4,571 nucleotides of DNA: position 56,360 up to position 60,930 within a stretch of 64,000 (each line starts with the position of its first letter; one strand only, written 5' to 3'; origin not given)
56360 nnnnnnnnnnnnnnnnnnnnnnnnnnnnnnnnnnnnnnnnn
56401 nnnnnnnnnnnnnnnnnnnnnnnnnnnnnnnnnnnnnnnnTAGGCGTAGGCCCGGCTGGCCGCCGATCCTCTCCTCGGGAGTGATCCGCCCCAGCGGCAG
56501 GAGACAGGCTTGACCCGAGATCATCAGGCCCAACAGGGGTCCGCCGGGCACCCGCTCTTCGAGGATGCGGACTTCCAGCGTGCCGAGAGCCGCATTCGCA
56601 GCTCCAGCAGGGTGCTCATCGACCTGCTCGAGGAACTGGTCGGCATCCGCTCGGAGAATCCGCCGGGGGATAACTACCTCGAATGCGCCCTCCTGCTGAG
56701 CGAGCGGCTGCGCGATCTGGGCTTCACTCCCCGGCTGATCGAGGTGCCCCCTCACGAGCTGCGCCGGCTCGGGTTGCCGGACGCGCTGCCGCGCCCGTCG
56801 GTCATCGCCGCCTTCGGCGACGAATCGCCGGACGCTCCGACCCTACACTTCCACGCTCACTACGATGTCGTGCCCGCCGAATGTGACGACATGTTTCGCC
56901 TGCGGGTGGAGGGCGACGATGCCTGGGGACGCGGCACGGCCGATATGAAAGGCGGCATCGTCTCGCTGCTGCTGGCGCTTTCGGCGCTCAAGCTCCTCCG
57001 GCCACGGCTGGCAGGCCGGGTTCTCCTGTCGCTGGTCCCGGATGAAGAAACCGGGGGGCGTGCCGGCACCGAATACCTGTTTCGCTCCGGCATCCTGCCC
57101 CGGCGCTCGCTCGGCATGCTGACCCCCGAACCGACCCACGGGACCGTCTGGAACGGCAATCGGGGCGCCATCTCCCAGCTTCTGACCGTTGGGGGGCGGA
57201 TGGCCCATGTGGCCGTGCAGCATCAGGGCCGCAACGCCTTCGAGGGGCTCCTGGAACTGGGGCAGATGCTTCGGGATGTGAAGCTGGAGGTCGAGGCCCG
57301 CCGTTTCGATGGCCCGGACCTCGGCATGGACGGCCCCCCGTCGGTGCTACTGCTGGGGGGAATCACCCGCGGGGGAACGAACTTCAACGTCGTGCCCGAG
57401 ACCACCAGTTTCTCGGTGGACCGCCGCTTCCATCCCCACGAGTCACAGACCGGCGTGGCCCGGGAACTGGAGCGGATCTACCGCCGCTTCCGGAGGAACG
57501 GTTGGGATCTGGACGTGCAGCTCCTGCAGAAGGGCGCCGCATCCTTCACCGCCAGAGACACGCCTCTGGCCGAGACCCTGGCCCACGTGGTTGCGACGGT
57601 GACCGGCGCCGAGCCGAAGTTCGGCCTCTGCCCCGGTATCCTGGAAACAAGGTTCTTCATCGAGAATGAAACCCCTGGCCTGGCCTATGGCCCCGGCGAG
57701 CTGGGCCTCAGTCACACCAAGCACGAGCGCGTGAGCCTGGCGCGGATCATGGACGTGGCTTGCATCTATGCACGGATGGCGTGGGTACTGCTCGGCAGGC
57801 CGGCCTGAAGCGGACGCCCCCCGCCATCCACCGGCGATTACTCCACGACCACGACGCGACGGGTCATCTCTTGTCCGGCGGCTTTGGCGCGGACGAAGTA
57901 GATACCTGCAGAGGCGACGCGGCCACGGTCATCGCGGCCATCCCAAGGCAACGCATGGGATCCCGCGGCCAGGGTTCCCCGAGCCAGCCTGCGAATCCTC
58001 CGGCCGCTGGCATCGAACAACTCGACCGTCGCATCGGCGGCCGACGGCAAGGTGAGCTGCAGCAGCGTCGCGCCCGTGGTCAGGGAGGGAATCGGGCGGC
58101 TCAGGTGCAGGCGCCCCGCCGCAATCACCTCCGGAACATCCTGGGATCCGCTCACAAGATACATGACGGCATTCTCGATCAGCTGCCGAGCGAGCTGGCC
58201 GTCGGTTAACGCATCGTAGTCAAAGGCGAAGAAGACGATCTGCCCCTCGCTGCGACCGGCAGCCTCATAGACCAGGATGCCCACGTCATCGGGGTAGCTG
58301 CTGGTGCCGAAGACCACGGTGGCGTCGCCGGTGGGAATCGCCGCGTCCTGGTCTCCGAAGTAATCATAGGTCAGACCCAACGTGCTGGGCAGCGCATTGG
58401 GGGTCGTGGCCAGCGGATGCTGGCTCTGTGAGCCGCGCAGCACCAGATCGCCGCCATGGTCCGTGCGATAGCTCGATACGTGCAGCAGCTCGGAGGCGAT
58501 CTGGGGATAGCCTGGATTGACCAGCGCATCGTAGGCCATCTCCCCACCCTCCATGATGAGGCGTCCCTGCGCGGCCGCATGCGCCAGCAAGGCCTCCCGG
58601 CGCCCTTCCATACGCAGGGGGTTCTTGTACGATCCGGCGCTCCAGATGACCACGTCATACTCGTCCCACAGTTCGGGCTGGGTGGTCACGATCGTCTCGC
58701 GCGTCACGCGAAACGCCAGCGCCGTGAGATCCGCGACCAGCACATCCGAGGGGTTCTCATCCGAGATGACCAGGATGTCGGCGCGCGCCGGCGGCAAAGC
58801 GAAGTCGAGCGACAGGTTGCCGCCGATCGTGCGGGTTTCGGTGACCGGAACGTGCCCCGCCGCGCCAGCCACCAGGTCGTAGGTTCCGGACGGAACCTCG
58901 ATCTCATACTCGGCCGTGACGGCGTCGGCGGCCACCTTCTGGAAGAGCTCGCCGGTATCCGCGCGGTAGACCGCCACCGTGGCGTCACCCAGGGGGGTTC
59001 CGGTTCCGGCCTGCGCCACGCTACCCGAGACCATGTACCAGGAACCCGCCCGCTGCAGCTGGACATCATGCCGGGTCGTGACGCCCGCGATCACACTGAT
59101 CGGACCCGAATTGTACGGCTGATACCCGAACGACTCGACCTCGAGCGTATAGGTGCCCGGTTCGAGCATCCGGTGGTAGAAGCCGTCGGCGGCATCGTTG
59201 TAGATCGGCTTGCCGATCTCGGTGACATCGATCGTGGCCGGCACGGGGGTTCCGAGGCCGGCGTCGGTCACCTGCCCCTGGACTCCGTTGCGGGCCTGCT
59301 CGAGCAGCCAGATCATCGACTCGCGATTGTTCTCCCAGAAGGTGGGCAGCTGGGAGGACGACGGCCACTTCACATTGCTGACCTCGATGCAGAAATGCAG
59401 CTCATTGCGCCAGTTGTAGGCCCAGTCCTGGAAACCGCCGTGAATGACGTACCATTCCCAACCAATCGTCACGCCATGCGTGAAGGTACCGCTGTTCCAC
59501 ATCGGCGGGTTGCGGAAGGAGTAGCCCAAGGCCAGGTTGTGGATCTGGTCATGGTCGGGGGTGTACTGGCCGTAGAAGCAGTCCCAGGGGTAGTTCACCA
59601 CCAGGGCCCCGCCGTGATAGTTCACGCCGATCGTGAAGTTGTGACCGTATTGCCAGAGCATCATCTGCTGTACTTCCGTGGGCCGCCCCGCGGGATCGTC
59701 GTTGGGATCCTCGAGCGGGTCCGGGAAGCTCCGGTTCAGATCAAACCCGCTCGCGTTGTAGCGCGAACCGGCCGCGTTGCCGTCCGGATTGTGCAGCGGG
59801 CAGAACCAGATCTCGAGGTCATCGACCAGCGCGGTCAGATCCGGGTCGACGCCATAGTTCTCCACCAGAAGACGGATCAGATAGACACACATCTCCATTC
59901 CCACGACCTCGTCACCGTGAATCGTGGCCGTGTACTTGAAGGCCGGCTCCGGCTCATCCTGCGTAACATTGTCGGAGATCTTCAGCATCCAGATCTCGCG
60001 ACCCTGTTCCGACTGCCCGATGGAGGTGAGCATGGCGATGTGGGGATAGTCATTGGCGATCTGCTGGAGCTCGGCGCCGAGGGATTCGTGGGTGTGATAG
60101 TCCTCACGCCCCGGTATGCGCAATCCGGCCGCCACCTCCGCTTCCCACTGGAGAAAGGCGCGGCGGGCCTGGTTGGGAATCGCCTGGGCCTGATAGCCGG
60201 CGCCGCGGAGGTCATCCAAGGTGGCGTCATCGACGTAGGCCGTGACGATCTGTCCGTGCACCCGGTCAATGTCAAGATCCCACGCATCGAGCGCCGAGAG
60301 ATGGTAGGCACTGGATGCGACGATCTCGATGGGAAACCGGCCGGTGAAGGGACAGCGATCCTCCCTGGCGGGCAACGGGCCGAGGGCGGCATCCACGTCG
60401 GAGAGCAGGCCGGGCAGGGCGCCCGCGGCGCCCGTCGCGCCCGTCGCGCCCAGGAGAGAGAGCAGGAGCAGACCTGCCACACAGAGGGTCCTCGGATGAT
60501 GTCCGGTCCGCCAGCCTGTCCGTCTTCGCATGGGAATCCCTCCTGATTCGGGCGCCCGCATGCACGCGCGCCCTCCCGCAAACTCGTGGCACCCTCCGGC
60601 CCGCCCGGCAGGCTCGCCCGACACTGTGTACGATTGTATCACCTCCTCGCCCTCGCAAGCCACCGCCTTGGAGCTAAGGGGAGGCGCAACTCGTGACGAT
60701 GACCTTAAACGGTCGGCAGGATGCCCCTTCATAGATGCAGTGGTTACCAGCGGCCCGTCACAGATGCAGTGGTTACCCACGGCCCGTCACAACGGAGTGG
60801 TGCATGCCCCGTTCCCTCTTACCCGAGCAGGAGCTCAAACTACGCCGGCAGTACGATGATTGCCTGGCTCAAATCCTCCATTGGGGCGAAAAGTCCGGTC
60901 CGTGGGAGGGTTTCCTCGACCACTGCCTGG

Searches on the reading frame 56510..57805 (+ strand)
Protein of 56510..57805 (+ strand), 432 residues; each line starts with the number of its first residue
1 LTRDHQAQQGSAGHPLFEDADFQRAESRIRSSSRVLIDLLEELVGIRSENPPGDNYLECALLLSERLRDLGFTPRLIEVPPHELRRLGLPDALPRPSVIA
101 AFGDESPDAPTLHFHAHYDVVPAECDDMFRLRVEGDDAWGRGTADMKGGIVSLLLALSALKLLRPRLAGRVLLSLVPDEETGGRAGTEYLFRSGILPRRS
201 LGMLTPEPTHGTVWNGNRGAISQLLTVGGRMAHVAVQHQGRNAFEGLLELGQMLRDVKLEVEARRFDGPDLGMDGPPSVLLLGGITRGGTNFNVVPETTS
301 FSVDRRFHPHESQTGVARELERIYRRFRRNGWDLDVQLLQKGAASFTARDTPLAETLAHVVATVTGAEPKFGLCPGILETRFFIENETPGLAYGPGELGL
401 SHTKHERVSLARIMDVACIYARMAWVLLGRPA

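Call 56: search_protein_families(library=pfam, proteins=[window:56510-57805:+], max_evalue=0.001)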
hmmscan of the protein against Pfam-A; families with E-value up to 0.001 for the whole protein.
window:56510-57805:+ (432 aa): 2 families
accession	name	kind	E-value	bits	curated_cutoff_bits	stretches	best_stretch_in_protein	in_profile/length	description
PF01546.33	Peptidase_M20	-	1.3e-26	94.2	24.6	1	114-424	2-204/206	Peptidase family M20/M25/M40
PF07687.19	M20_dimer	-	1.9e-11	44.3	21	1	215-323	1-98/107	Peptidase dimerisation domain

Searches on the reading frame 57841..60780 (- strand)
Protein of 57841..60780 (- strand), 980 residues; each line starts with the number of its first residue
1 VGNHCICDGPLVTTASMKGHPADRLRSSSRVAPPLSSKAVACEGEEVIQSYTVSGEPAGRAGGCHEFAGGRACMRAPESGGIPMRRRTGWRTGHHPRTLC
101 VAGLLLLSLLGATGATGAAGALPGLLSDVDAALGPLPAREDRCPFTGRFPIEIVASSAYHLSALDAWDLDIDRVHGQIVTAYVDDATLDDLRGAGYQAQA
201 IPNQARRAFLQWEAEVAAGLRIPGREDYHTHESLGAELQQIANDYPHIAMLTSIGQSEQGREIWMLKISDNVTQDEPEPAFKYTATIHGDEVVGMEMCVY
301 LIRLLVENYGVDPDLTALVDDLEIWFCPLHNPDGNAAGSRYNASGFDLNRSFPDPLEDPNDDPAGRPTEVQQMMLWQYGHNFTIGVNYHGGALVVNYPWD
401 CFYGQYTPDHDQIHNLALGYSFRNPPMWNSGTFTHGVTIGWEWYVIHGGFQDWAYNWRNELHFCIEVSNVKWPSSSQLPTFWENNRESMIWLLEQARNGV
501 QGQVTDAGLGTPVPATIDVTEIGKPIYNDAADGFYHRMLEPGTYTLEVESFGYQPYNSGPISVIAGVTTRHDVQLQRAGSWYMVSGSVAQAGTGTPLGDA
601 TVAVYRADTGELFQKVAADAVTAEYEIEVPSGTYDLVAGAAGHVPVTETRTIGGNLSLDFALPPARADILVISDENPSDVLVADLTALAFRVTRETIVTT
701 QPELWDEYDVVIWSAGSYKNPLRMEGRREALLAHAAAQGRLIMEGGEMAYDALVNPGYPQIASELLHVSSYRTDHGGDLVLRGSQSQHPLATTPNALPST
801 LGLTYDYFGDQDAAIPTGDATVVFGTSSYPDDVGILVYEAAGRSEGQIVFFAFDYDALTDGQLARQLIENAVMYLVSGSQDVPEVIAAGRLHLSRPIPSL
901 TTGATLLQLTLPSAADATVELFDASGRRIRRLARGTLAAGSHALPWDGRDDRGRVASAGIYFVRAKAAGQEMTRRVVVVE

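Call 56: search_protein_families(library=pfam, proteins=[window:57841-60780:-], max_evalue=0.001)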
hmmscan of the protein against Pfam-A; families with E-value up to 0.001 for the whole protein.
window:57841-60780:- (980 aa): 5 families
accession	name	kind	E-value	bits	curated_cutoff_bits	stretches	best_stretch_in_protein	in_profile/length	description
PF00246.29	Peptidase_M14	-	1.6e-56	192.4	21.6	1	237-487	4-285/286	Zinc carboxypeptidase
PF13620.12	CarboxypepD_reg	-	6.9e-15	55.6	32.3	2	500-576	2-82/82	Carboxypeptidase regulatory-like domain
PF13860.13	FlgD_ig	-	1.1e-13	51.4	27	1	903-969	8-77/79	FlgD Ig-like domain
PF13715.12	CarbopepD_reg_2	-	2.6e-07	31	32.2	0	500-557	1-59/88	CarboxypepD_reg-like domain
PF24827.1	AstE_AspA_cat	-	2.1e-06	27.9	25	1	284-368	8-80/192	Succinylglutamate desuccinylase/Aspartoacylase catalytic domain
